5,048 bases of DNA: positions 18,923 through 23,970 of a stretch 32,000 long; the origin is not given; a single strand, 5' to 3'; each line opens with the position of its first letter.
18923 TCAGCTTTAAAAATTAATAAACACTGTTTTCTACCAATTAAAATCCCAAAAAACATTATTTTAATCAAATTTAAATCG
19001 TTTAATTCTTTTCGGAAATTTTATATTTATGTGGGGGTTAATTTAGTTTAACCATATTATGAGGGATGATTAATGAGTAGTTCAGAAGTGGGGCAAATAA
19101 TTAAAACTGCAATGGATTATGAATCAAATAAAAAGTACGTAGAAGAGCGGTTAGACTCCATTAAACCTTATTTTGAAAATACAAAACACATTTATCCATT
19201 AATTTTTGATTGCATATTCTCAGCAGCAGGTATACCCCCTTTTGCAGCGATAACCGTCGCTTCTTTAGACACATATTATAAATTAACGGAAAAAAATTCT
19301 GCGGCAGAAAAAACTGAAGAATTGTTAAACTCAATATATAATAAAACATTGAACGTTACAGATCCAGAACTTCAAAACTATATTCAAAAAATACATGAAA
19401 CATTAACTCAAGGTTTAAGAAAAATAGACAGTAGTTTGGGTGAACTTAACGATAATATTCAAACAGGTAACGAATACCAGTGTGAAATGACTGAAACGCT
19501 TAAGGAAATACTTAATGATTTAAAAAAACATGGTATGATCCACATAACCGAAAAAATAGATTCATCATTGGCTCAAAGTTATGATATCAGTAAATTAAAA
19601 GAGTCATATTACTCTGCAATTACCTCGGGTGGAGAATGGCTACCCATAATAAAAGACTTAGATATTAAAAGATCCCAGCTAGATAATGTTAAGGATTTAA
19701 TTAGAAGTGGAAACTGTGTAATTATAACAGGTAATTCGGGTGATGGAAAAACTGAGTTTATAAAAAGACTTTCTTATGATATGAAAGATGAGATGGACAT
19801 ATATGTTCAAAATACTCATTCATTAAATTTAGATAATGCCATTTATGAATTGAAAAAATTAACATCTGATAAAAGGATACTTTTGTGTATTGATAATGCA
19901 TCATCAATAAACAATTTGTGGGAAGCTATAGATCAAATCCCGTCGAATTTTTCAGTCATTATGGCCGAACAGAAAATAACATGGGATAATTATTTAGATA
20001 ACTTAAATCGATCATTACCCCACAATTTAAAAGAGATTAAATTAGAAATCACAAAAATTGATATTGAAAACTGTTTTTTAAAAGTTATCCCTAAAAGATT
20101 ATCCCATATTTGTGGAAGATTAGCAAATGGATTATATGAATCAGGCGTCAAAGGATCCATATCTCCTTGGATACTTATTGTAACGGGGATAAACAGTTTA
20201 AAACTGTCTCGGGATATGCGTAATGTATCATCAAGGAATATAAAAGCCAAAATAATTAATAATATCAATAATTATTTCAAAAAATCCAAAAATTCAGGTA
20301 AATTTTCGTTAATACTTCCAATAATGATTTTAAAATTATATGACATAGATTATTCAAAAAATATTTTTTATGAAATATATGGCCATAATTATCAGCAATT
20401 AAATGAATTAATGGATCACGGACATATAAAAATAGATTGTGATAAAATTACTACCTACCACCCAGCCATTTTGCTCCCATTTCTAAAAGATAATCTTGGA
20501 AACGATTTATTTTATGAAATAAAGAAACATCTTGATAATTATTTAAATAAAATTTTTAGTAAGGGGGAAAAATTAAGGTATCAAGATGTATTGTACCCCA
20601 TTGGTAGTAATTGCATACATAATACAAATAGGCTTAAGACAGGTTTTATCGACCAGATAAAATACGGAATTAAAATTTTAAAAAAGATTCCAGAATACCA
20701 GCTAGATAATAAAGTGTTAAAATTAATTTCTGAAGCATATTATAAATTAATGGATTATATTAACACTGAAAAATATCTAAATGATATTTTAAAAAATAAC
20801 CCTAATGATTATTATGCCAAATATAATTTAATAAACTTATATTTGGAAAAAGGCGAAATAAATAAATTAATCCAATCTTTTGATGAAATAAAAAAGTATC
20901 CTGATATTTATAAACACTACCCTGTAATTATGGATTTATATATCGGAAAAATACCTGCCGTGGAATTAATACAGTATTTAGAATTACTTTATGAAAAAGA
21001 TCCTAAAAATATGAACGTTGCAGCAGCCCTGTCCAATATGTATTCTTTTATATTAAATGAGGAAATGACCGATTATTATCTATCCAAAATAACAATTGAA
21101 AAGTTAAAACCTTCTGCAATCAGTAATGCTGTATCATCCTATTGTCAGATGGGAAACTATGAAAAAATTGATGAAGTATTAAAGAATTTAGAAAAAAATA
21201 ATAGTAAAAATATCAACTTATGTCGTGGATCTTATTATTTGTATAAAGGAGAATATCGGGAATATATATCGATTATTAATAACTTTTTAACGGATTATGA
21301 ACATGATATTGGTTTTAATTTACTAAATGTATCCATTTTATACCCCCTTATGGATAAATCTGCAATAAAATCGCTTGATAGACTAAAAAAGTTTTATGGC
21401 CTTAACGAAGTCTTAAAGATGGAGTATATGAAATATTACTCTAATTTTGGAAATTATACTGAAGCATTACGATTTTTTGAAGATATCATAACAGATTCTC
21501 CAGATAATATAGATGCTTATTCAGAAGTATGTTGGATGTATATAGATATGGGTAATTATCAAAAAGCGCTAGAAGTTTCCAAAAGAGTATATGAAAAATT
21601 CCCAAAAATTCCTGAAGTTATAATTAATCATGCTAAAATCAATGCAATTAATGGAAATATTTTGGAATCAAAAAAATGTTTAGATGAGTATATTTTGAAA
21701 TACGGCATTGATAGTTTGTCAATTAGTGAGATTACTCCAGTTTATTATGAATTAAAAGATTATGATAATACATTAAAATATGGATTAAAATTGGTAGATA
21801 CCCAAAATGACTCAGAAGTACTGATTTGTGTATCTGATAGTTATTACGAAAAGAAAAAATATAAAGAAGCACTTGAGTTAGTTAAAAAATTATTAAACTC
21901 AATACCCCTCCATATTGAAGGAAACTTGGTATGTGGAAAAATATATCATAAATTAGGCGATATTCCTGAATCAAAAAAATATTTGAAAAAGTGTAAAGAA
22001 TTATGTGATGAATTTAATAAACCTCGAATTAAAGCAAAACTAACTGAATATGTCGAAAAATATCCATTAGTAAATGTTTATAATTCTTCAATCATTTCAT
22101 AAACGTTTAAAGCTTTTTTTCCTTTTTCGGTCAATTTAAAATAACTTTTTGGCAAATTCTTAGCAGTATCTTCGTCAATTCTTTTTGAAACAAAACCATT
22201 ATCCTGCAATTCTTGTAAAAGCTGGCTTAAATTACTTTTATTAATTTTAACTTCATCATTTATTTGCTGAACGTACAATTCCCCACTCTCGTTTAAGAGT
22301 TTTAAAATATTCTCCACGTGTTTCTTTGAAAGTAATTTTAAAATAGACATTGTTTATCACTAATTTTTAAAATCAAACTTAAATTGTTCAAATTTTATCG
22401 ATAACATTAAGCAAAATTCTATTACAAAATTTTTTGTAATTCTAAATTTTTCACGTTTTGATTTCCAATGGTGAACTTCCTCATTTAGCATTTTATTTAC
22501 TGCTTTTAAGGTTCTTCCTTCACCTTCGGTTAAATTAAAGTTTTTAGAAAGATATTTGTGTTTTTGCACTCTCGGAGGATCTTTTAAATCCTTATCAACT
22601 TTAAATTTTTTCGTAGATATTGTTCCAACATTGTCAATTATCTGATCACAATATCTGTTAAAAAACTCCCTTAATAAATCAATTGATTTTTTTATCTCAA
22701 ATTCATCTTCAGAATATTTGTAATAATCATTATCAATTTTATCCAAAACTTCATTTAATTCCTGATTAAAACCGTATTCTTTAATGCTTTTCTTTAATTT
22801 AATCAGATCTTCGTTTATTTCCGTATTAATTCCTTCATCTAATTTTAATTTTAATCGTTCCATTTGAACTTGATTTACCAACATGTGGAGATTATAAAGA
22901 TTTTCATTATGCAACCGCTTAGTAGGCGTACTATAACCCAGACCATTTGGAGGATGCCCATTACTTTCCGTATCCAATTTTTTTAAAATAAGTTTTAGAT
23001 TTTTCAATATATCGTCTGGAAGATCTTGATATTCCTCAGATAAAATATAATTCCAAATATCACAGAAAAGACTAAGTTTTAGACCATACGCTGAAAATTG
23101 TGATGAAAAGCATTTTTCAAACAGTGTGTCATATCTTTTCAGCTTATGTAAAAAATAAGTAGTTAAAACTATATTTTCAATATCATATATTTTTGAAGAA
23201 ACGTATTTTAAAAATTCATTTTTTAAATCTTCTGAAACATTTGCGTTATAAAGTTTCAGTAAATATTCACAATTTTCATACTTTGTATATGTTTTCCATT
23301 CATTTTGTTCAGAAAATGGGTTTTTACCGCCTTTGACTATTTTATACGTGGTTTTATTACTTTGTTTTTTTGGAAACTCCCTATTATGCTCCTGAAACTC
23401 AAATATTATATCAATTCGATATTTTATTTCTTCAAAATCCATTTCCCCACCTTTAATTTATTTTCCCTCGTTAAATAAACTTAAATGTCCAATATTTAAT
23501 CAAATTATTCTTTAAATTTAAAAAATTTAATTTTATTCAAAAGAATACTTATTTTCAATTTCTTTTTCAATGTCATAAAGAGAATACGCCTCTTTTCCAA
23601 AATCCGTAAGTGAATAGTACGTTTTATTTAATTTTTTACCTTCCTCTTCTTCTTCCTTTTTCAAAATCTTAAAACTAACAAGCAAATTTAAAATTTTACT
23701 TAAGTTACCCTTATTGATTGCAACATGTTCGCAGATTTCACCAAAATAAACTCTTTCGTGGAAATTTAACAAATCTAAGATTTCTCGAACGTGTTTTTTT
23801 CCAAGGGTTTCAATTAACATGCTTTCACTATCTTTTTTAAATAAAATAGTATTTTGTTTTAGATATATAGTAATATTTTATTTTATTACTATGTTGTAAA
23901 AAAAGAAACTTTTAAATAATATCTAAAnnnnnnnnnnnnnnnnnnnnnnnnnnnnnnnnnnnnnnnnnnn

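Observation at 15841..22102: Uncharacterised module: STAND-like P-loop/TPR protein divergent from a three-gene membrane-protein operon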

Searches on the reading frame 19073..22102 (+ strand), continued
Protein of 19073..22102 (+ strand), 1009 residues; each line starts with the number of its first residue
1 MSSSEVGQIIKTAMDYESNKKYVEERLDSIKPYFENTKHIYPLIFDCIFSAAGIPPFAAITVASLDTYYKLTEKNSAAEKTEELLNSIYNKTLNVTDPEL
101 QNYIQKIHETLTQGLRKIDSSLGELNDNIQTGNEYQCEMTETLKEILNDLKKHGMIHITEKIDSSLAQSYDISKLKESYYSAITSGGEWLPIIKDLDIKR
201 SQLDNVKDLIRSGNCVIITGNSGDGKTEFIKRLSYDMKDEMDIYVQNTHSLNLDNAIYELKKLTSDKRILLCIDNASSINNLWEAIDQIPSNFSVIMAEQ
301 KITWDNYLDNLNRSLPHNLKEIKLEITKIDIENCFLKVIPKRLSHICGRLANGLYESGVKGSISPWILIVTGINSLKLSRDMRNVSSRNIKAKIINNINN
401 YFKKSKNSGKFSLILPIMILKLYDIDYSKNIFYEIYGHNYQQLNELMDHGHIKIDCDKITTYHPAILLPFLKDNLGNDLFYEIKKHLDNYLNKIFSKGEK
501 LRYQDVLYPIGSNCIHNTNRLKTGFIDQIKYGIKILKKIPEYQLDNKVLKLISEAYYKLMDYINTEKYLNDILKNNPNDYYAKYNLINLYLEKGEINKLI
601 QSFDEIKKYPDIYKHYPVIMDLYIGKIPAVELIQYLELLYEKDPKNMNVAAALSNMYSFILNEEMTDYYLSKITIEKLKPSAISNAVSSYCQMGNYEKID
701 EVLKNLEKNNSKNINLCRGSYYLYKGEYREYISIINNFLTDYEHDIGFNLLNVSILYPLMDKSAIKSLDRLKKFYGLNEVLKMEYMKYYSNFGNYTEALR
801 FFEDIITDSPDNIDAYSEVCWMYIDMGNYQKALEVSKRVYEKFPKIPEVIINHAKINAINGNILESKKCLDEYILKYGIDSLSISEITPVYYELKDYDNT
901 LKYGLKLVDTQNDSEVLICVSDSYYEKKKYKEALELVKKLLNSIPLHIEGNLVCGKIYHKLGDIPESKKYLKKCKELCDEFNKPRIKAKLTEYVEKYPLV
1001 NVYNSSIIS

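Call 91: search_protein_families(library=phrogs, proteins=[L004:4922-6136:-, L004:6133-6702:-, L004:6686-7255:-, L004:7368-7694:-, L004:10436-11539:-, L004:12080-12721:-, L004:12718-13587:-, L004:13588-15828:-, L004:1581-2321:+, L004:4041-4556:+], max_evalue=0.001)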
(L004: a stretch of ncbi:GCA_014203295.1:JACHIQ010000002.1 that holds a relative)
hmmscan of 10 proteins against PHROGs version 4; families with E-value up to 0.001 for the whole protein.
L004:4922-6136:- (404 aa): 0 families

L004:6133-6702:- (189 aa): 2 families
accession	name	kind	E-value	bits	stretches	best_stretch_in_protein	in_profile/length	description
phrog_24871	-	unknown function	8.8e-22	78.6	1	31-154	31-154/159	-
phrog_14939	-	unknown function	2.2e-08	34.7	1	36-179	6-146/313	-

L004:6686-7255:- (189 aa): 0 families

L004:7368-7694:- (108 aa): 0 families

L004:10436-11539:- (367 aa): 4 families
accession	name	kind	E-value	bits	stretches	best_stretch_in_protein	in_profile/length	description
phrog_538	-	tail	6.7e-86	290.4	1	1-363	29-393/684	minor tail protein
phrog_33036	-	unknown function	4.1e-19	70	1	271-356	32-117/120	-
phrog_30994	-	tail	3.4e-09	36.5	1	114-353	136-373/668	minor tail protein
phrog_1330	-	tail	0.0001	21.3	1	283-345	293-358/1361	tail protein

L004:12080-12721:- (213 aa): 12 families
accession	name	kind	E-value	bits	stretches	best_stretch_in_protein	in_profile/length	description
phrog_5339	-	head and packaging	1.2e-45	157.1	1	1-187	4-195/633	virion structural protein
phrog_27282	-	unknown function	1.9e-44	153.4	1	1-194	1-199/445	-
phrog_9534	-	head and packaging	7.6e-43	148.3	1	5-203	4-197/303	head protein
phrog_1220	-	head and packaging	1.2e-40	141.4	1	1-193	6-206/574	head protein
phrog_35103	-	unknown function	5.9e-25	88.4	1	14-167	12-163/916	-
phrog_17342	-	unknown function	1.9e-15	58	1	27-167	25-171/326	-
phrog_13571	-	head and packaging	1.2e-14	55.4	1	7-165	5-160/356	virion structural protein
phrog_18805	-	unknown function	1.2e-14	55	1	1-163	1-161/457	-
phrog_3398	-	head and packaging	2.4e-10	41.3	1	44-156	52-168/359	virion structural protein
phrog_20556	-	tail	1.6e-07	31.7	1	40-155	36-140/528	baseplate protein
phrog_6779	-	tail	0.00046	21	1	52-154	48-155/276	tail protein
phrog_13141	-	unknown function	0.00051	20.4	1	54-130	52-132/297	-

L004:12718-13587:- (289 aa): 6 families
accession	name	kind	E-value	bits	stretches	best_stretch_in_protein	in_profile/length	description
phrog_33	-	tail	6.1e-26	92.6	1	17-287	50-280/651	distal tail protein Dit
phrog_106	-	tail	1.8e-10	41.6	1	5-232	44-263/329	minor tail protein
phrog_36410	-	unknown function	5.7e-10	40.4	1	172-286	10-124/125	-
phrog_5577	-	tail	2.3e-05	24.9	1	111-281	126-291/295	minor tail protein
phrog_13564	-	tail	3.4e-05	24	1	212-278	342-409/419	minor tail protein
phrog_20385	-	tail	5.6e-05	23.2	1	181-267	447-535/552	minor tail protein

L004:13588-15828:- (746 aa): 0 families

L004:1581-2321:+ (246 aa): 0 families

L004:4041-4556:+ (171 aa): 7 families
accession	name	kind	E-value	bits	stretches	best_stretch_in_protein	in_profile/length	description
phrog_192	-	DNA, RNA and nucleotide metabolism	4.4e-11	43.7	2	1-29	105-132/397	DNA polymerase exonuclease subunit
phrog_403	-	DNA, RNA and nucleotide metabolism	1.7e-08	34.8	1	37-166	124-247/321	DNA polymerase exonuclease subunit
phrog_17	-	DNA, RNA and nucleotide metabolism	1.7e-07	30.6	1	2-74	670-748/1445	DNA polymerase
phrog_25228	-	DNA, RNA and nucleotide metabolism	9.5e-07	29.2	1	9-155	60-216/326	3'-5' exonuclease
phrog_14632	-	DNA, RNA and nucleotide metabolism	6.2e-05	22.9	0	2-25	82-105/380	DNA polymerase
phrog_262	-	DNA, RNA and nucleotide metabolism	0.00012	21.3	1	36-81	178-224/856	DNA polymerase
phrog_2062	-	DNA, RNA and nucleotide metabolism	0.00075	19.2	1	31-81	174-225/502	DNA polymerase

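Call 93: find_encoding_contigs(protein=window:19073-22102:+, flank=10000, max_places=6)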
Protein window:19073-22102:+ (1009 aa): 3 contigs read that carry it; 3 places shown.
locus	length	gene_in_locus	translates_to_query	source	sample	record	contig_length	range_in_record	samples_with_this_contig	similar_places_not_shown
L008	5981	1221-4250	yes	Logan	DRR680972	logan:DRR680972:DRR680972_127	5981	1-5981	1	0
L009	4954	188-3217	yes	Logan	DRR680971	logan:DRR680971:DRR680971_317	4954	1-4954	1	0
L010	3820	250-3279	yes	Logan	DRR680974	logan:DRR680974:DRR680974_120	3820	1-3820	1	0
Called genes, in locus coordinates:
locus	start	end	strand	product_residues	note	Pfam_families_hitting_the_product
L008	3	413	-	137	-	?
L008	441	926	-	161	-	-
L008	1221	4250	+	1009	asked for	PF07719:TPR_2 (faint), PF25199:nSTAND_NTPase5, PF20720:nSTAND3 (weak), PF12895:ANAPC3 (faint), PF13424:TPR_12 (faint), PF13428:TPR_14 (faint), PF14559:TPR_19 (faint), PF25064:ARM_TT21_5th (faint), +1 more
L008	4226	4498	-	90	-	PF02002:TFIIE_alpha (weak), PF03551:PadR, PF01022:HTH_5, PF14947:HTH_45 (weak), PF01047:MarR (weak), PF12802:MarR_2 (weak), PF13601:HTH_34, PF22194:WHD_F93 (faint)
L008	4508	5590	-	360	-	-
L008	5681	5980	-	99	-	?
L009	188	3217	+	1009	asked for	PF07719:TPR_2 (faint), PF25199:nSTAND_NTPase5, PF20720:nSTAND3 (weak), PF12895:ANAPC3 (faint), PF13424:TPR_12 (faint), PF13428:TPR_14 (faint), PF14559:TPR_19 (faint), PF25064:ARM_TT21_5th (faint), +1 more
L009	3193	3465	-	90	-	PF02002:TFIIE_alpha (weak), PF03551:PadR, PF01022:HTH_5, PF14947:HTH_45 (weak), PF01047:MarR (weak), PF12802:MarR_2 (weak), PF13601:HTH_34, PF22194:WHD_F93 (faint)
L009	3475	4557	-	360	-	-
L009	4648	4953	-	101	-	?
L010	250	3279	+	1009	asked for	PF07719:TPR_2 (faint), PF25199:nSTAND_NTPase5, PF20720:nSTAND3 (weak), PF12895:ANAPC3 (faint), PF13424:TPR_12 (faint), PF13428:TPR_14 (faint), PF14559:TPR_19 (faint), PF25064:ARM_TT21_5th (faint), +1 more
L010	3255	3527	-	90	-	PF02002:TFIIE_alpha (weak), PF03551:PadR, PF01022:HTH_5, PF14947:HTH_45 (weak), PF01047:MarR (weak), PF12802:MarR_2 (weak), PF13601:HTH_34, PF22194:WHD_F93 (faint)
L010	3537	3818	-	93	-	?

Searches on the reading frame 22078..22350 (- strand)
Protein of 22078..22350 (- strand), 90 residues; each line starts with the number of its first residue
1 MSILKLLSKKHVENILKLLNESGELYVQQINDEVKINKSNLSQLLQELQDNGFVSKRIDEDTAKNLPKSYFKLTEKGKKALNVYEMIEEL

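Call 6: search_protein_families(library=pfam, proteins=[window:22078-22350:-], max_evalue=1)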
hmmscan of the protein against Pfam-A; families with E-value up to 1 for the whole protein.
window:22078-22350:- (90 aa): 39 families (the best 25 are shown)
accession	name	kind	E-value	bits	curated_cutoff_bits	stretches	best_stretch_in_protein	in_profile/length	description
PF13601.12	HTH_34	-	1.4e-08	35.2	27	1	15-84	5-72/80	Winged helix DNA-binding domain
PF01022.26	HTH_5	-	3.2e-08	33.8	22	1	14-56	6-47/47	Bacterial regulatory protein, arsR family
PF03551.20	PadR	-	5e-08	33.3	27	1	24-82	9-74/75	Transcriptional regulator PadR-like family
PF01047.28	MarR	-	2e-07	31.2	24.6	1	15-61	8-54/59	MarR family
PF02002.24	TFIIE_alpha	-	1e-06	29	22.9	1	10-76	13-79/105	TFIIE alpha subunit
PF12802.13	MarR_2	-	3e-06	27.7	27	1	15-61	10-57/61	MarR family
PF14947.12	HTH_45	-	4.1e-06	27.2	25.5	1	14-89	10-74/77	Winged helix-turn-helix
PF22194.2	F-93_WHD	-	1.8e-05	25.2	28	1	28-77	19-62/62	F-93, winged-helix domain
PF01638.23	HxlR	-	2.8e-05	24.3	20.8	1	7-88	2-80/91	HxlR-like helix-turn-helix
PF24034.1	DUF7343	-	4.7e-05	23.6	27.6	1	13-56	6-50/62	Domain of unknown function (DUF7343)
PF01978.25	TrmB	-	7.1e-05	23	25.6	1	16-67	15-59/68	Sugar-specific transcriptional regulator TrmB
PF09339.16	HTH_IclR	-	0.00012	22.3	22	1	15-56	8-50/52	IclR helix-turn-helix domain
PF12840.13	HTH_20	-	0.00061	20.1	27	1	15-55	9-49/51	Helix-turn-helix domain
PF10007.15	DUF2250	-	0.00064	20.2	24.4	1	6-65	4-62/93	Uncharacterized protein conserved in archaea (DUF2250)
PF15935.10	RnlA_toxin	-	0.00066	20.3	27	2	4-38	7-41/87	RNase LS, bacterial toxin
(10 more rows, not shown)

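Call 7: search_protein_families(library=padloc, proteins=[window:22078-22350:-], max_evalue=1)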
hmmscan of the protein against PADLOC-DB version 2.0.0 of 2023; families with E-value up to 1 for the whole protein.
window:22078-22350:- (90 aa): 18 families
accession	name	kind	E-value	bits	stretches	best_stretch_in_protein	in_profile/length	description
PDLC01438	Csa3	-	1.4e-07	29.8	1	3-80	141-208/305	"CAS-I,CAS-II,CAS-III,CAS-IV,CAS-V,CAS-VI; associated_signaling"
PDLC01879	CARF3--CARF_TM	-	1.7e-06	25.9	1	8-85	155-221/222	-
PDLC01720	Csa3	-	6.3e-06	24.7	1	2-89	17-101/118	Csa3_1_CAS-I-II-III-IV-V-VI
PDLC01848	CARF3--CARF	-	1.2e-05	23.1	1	9-84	136-196/197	-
PDLC01866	CARF3--CARF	-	8.7e-05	20.6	1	9-62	138-191/207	-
PDLC01268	CasR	-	9.8e-05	20.4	1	7-57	122-170/179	"CAS-I,CAS-II,CAS-III,CAS-IV,CAS-V,CAS-VI; associated_signaling"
PDLC01434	CasR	-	0.00018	19.4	1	7-57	126-174/191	"CAS-I,CAS-II,CAS-III,CAS-IV,CAS-V,CAS-VI; associated_signaling"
PDLC01858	CARF3--CARF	-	0.00056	17.9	1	12-63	146-196/204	-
PDLC01044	Csa3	-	0.00098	17.1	1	14-78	140-191/194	Type I-A associated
PDLC01852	CARF3--CARF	-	0.00099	17.1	1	9-57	142-190/208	-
PDLC01865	CARF3--CARF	-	0.0012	16.5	1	13-79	152-209/215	-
PDLC01849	CARF3--CARF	-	0.0015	16.3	1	9-56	137-183/197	-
PDLC01853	CARF3--CARF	-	0.0018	16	1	5-64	134-194/209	-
PDLC04984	PDC-S27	-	0.0022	14.9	1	10-74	251-315/474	-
PDLC02975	WH_III-A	-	0.0052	15.2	1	14-82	7-66/103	-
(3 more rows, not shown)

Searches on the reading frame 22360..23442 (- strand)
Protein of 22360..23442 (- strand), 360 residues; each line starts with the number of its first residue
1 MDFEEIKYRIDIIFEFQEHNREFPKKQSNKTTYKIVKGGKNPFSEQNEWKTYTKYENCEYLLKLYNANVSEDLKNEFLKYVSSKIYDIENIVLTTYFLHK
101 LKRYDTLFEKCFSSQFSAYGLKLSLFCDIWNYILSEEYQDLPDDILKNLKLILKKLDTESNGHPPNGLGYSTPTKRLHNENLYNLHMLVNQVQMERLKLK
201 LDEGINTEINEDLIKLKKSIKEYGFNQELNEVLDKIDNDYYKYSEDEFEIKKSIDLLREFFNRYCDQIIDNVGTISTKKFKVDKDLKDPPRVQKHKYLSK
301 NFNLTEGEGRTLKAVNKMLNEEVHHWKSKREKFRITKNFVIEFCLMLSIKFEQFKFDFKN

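Call 6: search_protein_families(library=pfam, proteins=[window:22360-23442:-], max_evalue=1)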
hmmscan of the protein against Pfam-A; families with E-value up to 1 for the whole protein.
window:22360-23442:- (360 aa): 1 family
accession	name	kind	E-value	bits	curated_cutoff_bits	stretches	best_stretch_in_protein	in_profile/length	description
PF15059.11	Speriolin_C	-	0.0073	16.7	27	1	175-233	22-80/148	Speriolin C-terminus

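Call 7: search_protein_families(library=padloc, proteins=[window:22360-23442:-], max_evalue=1)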
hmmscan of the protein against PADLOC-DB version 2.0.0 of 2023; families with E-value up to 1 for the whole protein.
window:22360-23442:- (360 aa): 0 families

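Call 29: search_protein_families(library=ncbifam, proteins=[window:22360-23442:-], max_evalue=0.1)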
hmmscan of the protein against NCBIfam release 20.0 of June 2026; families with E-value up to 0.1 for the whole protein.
window:22360-23442:- (360 aa): 0 families

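Call 30: search_protein_families(library=phrogs, proteins=[window:22360-23442:-], max_evalue=0.1)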
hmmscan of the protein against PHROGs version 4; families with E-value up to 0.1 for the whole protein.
window:22360-23442:- (360 aa): 1 family
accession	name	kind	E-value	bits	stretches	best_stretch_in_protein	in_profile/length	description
phrog_4115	-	unknown function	0.058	14.6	0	250-277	69-97/102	-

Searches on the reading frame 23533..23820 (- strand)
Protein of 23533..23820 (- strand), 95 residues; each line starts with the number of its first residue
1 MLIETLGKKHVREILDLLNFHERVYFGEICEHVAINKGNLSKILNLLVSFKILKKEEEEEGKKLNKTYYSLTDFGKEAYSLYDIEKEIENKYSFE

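Call 6: search_protein_families(library=pfam, proteins=[window:23533-23820:-], max_evalue=1)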
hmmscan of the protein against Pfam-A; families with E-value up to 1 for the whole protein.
window:23533-23820:- (95 aa): 15 families
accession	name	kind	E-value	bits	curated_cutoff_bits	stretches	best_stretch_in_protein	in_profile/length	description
PF13601.12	HTH_34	-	3.1e-06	27.7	27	1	13-81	4-71/80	Winged helix DNA-binding domain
PF03551.20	PadR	-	5.5e-06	26.7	27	1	31-79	25-73/75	Transcriptional regulator PadR-like family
PF08100.18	Dimerisation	-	6.4e-05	23.1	25.6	1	14-76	30-88/93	O-methyltransferase dimerisation domain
PF02002.24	TFIIE_alpha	-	0.00043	20.6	22.9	1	9-72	13-77/105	TFIIE alpha subunit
PF12802.13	MarR_2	-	0.00084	19.9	27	1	14-62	10-59/61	MarR family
PF04458.17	DUF505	-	0.0017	17.2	28.7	1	38-79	365-403/622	Protein of unknown function (DUF505)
PF23526.1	AprA_N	-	0.0027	18.3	27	1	11-54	23-66/67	AprA N-terminal domain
PF21984.2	DnaD_N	-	0.0066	17.1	27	1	27-83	39-95/101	DnaD N-terminal domain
PF01022.26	HTH_5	-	0.011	16.1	22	1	11-47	4-39/47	Bacterial regulatory protein, arsR family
PF13463.12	HTH_27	-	0.034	14.9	22.2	1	14-75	8-68/68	Winged helix DNA-binding domain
PF04492.19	Phage_rep_O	-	0.037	15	28.7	1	27-61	53-87/95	Bacteriophage replication protein O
PF01638.23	HxlR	-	0.041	14.2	20.8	1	13-80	9-74/91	HxlR-like helix-turn-helix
PF14394.12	DUF4423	-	0.047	13.9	30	1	26-80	39-93/165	Domain of unknown function (DUF4423)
PF16517.10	Nore1-SARAH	-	0.079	13.2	21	1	51-68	12-29/40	Novel Ras effector 1 C-terminal SARAH (Sav/Rassf/Hpo) domain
PF00619.27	CARD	-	0.11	12.9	23.9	1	36-67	16-44/85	Caspase recruitment domain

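Call 7: search_protein_families(library=padloc, proteins=[window:23533-23820:-], max_evalue=1)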
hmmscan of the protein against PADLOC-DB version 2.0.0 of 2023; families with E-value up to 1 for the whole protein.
window:23533-23820:- (95 aa): 3 families
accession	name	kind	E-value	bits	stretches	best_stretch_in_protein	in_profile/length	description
PDLC01438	Csa3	-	3.6e-07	28.5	1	3-79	142-209/305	"CAS-I,CAS-II,CAS-III,CAS-IV,CAS-V,CAS-VI; associated_signaling"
PDLC04368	PDC-M05A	-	0.0057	14.5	1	4-60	8-66/201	-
PDLC03928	PsyrT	-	0.019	11.2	1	8-62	364-414/689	-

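Call 103: find_encoding_contigs(protein=window:23533-23820:-, flank=10000, max_places=10)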
Protein window:23533-23820:- (95 aa): no gene with exactly this product is on record in the collection.
